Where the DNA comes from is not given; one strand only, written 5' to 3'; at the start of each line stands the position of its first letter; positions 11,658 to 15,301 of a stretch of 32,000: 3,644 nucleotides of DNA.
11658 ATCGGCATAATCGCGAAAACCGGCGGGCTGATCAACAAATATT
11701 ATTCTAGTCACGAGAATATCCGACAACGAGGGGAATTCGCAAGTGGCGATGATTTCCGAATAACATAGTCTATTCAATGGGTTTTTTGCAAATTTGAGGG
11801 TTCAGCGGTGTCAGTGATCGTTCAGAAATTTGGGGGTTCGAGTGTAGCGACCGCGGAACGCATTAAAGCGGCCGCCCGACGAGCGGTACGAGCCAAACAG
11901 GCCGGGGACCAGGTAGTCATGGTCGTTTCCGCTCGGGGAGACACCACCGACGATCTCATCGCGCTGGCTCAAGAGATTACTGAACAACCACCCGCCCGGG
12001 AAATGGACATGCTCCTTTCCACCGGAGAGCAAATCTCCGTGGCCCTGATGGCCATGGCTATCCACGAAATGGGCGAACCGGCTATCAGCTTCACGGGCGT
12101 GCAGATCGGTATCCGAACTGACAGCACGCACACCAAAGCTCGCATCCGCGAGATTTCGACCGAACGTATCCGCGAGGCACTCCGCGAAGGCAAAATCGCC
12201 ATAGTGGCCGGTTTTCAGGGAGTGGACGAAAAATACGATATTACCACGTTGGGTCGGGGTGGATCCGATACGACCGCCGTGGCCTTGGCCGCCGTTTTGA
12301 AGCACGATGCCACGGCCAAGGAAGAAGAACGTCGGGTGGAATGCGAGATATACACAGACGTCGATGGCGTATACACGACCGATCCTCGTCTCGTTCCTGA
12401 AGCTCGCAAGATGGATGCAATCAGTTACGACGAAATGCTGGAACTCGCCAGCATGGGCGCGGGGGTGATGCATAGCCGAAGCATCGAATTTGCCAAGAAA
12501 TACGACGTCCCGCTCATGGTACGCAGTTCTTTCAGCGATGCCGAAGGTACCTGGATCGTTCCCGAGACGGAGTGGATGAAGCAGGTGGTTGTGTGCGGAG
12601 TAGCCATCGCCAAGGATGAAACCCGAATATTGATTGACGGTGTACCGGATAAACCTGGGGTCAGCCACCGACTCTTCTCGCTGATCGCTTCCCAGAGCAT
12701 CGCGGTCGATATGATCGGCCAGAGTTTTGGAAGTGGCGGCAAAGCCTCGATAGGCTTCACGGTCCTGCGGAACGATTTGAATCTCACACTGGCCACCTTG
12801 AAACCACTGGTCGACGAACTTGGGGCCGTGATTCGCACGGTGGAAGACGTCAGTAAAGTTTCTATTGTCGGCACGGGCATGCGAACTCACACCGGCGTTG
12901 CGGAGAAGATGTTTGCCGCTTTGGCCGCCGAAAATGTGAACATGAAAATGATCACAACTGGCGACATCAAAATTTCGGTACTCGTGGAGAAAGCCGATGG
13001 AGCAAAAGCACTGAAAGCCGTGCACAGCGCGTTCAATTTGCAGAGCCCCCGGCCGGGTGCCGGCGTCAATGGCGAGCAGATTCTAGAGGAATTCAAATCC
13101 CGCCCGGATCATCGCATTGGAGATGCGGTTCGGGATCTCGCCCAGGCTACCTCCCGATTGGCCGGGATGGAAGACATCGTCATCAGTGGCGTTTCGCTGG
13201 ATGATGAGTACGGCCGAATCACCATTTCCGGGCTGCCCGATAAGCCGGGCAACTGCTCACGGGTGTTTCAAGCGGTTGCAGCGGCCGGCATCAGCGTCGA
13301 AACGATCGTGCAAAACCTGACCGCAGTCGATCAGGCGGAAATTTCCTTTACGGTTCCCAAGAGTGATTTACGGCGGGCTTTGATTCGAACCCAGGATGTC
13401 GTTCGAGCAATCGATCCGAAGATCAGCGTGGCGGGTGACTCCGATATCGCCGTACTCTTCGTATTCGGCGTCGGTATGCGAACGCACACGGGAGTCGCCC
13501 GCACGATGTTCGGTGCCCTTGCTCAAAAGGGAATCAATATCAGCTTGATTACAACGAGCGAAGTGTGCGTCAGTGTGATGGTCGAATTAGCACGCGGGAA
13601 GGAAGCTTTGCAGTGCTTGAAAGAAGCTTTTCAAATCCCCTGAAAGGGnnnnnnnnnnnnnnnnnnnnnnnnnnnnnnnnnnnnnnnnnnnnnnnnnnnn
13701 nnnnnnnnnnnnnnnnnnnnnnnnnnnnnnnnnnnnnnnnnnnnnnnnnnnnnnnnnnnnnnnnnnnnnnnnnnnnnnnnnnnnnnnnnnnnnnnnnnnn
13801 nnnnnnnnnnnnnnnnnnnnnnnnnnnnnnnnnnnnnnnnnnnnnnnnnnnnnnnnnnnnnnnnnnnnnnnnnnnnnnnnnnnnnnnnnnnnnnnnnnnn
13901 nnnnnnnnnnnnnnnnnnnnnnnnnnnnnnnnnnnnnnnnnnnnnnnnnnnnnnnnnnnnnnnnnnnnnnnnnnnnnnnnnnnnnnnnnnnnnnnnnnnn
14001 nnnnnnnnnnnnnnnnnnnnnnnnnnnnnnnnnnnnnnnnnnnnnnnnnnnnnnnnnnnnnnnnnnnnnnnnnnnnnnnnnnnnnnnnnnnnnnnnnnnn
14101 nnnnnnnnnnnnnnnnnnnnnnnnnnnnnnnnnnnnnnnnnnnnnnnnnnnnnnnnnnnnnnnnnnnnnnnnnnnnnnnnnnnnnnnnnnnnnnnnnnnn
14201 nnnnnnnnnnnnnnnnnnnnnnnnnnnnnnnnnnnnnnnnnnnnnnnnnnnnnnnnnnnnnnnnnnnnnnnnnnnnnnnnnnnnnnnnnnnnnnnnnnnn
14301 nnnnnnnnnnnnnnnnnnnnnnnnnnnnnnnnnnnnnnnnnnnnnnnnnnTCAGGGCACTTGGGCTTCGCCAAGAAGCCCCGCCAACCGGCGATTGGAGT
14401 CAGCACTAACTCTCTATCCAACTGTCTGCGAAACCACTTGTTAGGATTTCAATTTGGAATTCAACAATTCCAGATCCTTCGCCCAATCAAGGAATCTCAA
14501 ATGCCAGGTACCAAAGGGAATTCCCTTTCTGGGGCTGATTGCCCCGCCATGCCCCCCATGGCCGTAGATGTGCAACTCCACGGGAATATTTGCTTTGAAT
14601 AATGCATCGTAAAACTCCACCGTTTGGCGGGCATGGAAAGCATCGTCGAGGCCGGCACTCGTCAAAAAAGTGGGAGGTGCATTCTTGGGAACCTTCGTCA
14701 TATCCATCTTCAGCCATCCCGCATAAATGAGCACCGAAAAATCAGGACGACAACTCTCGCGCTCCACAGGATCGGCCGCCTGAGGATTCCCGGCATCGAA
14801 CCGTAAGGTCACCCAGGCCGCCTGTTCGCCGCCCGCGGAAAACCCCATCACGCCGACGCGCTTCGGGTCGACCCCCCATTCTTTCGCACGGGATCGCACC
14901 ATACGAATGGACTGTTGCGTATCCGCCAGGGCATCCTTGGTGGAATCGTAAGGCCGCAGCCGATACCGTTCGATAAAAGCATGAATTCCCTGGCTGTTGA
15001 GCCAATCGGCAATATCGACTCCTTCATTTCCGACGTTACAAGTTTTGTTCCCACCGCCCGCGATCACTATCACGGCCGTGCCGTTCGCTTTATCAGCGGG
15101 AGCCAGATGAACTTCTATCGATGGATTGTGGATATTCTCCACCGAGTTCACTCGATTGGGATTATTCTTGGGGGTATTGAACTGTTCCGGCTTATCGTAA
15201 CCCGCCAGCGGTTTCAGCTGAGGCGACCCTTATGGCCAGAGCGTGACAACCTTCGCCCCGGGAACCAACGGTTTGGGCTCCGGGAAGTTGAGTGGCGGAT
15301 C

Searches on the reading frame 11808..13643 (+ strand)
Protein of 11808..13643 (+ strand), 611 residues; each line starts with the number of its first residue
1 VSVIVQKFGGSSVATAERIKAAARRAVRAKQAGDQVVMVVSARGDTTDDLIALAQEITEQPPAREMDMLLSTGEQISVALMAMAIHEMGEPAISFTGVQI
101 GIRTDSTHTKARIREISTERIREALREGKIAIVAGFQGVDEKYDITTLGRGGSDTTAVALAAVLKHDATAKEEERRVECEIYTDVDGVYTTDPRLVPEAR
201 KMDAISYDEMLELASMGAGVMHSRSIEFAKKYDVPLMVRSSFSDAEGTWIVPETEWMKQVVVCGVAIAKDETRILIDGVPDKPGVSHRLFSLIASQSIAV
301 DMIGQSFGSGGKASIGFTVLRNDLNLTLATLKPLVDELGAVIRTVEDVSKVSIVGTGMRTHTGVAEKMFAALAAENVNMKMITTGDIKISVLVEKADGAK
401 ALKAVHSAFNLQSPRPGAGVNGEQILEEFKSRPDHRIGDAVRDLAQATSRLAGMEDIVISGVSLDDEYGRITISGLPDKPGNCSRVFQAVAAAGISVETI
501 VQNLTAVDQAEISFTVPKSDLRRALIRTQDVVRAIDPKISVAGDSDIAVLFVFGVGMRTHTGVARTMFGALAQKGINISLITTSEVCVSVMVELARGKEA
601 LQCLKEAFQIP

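Call 15: search_protein_families(library=pfam, proteins=[window:11808-13643:+], max_evalue=0.001)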
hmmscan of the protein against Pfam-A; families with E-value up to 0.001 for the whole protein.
window:11808-13643:+ (611 aa): 5 families
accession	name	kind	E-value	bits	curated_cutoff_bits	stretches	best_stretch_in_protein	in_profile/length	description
PF22468.2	ACT_9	-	1.3e-57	191.8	27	4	351-409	1-61/61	ACT domain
PF00696.33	AA_kinase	-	5.5e-48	164.2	24.9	1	3-240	2-234/234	Amino acid kinase family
PF13840.12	ACT_7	-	2.8e-23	82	27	2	345-407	3-65/65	ACT domain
PF01842.31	ACT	-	2.8e-19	69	27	0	474-517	4-47/66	ACT domain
PF13740.12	ACT_6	-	0.00031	21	23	0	471-503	5-36/76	ACT domain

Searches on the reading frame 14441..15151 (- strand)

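Call 15: search_protein_families(library=pfam, proteins=[window:14441-15151:-], max_evalue=0.001)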
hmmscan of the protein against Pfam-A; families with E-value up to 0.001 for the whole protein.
window:14441-15151:- (236 aa): 5 families
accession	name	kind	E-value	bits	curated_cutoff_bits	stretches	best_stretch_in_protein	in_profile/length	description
PF20434.5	BD-FAE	-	2.8e-12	47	26.8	1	13-116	2-108/215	BD-FAE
PF07859.19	Abhydrolase_3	-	7.2e-12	45.9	25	1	52-164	26-132/210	alpha/beta hydrolase fold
PF00326.27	Peptidase_S9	-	2.4e-11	44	22.6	1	149-224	135-206/213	Prolyl oligopeptidase family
PF01738.24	DLH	-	1.8e-07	31.4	21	1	72-202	75-187/217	Dienelactone hydrolase family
PF00135.34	COesterase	-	0.00042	19.8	27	1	74-116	160-202/515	Carboxylesterase family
